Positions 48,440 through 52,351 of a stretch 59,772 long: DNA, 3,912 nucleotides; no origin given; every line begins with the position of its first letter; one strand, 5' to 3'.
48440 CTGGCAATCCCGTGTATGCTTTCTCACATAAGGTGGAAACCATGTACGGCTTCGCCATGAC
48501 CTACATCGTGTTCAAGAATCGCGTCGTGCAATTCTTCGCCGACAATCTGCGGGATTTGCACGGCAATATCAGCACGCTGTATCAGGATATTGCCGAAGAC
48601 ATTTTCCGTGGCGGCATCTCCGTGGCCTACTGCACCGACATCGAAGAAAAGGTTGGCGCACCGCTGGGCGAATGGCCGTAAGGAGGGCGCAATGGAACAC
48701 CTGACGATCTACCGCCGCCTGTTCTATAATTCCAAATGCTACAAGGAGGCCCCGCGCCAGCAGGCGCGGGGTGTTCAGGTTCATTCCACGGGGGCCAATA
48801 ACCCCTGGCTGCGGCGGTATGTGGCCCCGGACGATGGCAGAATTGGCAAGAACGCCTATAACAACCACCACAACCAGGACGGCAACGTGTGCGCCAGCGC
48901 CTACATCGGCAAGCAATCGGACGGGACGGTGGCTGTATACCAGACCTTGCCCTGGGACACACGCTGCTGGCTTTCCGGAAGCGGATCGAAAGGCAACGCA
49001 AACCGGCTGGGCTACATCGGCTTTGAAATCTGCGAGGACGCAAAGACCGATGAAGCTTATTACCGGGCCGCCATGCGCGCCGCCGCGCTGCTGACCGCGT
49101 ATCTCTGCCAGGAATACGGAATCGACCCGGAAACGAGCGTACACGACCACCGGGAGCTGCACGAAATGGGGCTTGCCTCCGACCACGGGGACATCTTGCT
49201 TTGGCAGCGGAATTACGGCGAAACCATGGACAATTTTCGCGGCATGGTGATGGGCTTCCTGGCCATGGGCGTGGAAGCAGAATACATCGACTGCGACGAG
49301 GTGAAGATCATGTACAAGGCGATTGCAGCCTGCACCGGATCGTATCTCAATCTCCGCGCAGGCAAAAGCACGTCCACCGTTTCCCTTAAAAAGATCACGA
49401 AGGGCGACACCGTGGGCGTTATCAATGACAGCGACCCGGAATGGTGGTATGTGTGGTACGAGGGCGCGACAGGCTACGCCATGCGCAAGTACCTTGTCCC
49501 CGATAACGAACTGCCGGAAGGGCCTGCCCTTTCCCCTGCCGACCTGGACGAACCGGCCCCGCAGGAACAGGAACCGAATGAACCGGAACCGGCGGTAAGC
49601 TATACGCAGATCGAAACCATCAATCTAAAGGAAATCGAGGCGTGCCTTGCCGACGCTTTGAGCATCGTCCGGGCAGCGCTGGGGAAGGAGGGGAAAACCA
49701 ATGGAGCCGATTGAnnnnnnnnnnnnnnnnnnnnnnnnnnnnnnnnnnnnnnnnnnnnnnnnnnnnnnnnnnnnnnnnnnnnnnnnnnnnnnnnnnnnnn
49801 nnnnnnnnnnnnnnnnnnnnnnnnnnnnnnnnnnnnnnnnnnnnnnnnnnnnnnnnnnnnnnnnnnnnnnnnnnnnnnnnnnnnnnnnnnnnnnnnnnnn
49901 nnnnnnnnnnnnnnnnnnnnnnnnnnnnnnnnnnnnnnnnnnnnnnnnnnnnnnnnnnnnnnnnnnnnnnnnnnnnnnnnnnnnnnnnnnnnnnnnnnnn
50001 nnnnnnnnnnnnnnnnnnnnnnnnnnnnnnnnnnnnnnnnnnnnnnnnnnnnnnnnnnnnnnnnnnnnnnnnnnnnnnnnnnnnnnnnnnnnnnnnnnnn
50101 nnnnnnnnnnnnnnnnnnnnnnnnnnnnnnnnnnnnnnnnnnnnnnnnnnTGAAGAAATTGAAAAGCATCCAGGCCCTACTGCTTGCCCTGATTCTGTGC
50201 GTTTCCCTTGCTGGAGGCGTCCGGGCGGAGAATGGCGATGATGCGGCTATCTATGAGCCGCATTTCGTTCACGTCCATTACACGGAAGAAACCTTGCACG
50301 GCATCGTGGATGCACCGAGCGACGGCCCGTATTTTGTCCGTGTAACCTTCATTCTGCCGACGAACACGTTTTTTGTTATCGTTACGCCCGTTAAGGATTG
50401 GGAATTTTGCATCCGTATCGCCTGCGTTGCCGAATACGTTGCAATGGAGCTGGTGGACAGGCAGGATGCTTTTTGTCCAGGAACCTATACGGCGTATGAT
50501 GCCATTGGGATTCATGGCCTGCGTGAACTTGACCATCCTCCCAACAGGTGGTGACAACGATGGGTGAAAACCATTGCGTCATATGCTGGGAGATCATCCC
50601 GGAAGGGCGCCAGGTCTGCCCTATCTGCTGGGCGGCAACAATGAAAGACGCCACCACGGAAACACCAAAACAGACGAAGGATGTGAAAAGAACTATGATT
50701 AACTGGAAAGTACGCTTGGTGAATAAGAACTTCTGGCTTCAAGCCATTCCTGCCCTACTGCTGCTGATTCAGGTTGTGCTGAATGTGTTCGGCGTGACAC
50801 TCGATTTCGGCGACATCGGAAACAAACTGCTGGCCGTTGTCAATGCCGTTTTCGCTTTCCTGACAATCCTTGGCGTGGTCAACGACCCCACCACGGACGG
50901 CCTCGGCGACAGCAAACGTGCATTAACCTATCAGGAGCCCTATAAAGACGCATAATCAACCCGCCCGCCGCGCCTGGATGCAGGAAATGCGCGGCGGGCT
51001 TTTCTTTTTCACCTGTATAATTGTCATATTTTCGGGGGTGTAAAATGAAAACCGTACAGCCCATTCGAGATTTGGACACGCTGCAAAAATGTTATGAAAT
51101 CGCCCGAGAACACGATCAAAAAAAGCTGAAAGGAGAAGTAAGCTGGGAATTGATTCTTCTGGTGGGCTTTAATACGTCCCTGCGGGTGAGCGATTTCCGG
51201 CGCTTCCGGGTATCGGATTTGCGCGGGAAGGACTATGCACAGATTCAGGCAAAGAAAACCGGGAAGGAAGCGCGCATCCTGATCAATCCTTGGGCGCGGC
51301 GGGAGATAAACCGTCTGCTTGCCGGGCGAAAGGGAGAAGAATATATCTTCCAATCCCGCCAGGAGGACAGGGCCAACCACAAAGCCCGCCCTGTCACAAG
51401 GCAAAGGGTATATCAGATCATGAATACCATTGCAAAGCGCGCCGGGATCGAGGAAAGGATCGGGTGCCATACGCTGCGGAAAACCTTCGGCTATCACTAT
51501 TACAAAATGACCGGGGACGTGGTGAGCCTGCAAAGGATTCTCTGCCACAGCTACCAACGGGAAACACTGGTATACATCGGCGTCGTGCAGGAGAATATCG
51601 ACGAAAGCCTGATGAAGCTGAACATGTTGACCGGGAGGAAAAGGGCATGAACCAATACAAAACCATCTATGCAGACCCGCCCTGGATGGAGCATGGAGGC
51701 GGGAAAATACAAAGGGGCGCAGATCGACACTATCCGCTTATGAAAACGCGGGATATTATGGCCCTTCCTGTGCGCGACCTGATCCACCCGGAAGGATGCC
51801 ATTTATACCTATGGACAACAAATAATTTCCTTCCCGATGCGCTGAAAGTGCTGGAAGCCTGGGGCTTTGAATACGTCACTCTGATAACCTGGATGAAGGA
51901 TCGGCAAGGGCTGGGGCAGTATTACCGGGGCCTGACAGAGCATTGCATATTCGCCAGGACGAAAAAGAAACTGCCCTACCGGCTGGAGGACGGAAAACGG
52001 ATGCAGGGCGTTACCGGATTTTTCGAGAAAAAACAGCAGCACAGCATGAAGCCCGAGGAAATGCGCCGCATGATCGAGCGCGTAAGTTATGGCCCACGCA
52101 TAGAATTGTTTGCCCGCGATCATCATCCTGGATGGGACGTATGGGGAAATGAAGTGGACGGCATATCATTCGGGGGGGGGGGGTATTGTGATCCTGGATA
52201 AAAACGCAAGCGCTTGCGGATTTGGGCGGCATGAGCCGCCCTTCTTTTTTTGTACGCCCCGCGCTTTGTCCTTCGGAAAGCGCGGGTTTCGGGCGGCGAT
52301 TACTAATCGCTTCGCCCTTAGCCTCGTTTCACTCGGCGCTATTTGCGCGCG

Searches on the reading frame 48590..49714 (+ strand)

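Call 14: search_protein_families(library=pfam, max_evalue=0.001, proteins=[window:48590-49714:+])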
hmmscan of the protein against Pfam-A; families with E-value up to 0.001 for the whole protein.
window:48590-49714:+ (374 aa): 2 families
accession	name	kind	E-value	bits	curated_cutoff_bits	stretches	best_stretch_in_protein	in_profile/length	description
PF01510.30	Amidase_2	-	2.9e-15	57.2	26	1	57-189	3-121/131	N-acetylmuramoyl-L-alanine amidase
PF08239.17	SH3_3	-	1.5e-05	25.5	27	1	251-302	1-53/54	Bacterial SH3 domain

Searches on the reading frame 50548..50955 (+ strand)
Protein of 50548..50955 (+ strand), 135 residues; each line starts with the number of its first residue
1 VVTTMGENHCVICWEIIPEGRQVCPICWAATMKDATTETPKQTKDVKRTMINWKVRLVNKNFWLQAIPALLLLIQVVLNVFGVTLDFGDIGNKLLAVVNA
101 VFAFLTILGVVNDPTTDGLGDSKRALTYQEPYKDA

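Call 46: search_protein_families(library=pfam, max_evalue=0.05, proteins=[window:50548-50955:+])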
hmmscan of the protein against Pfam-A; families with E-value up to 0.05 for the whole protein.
window:50548-50955:+ (135 aa): 2 families
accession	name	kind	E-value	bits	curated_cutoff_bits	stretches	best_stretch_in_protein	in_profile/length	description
PF04531.18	Phage_holin_1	-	4.2e-27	94.9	22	1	51-131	1-81/82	Bacteriophage holin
PF18912.6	DZR_2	-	0.0037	17.5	27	1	9-31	9-31/56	Double zinc ribbon domain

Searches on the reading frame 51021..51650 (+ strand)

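Call 46: search_protein_families(library=pfam, max_evalue=0.05, proteins=[window:51021-51650:+])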
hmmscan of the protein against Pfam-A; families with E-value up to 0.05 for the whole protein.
window:51021-51650:+ (209 aa): 1 family
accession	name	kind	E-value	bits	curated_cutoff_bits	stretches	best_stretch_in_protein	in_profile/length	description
PF00589.27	Phage_integrase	-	1e-20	74.7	27.1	1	39-186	21-166/172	Phage integrase family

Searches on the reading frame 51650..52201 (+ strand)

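Call 46: search_protein_families(library=pfam, max_evalue=0.05, proteins=[window:51650-52201:+])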
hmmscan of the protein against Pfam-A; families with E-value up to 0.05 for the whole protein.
window:51650-52201:+ (183 aa): 1 family
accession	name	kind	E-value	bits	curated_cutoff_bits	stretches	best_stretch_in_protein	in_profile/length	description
PF05063.20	MT-A70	-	8.5e-25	88.1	23.9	1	3-168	1-172/172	MT-A70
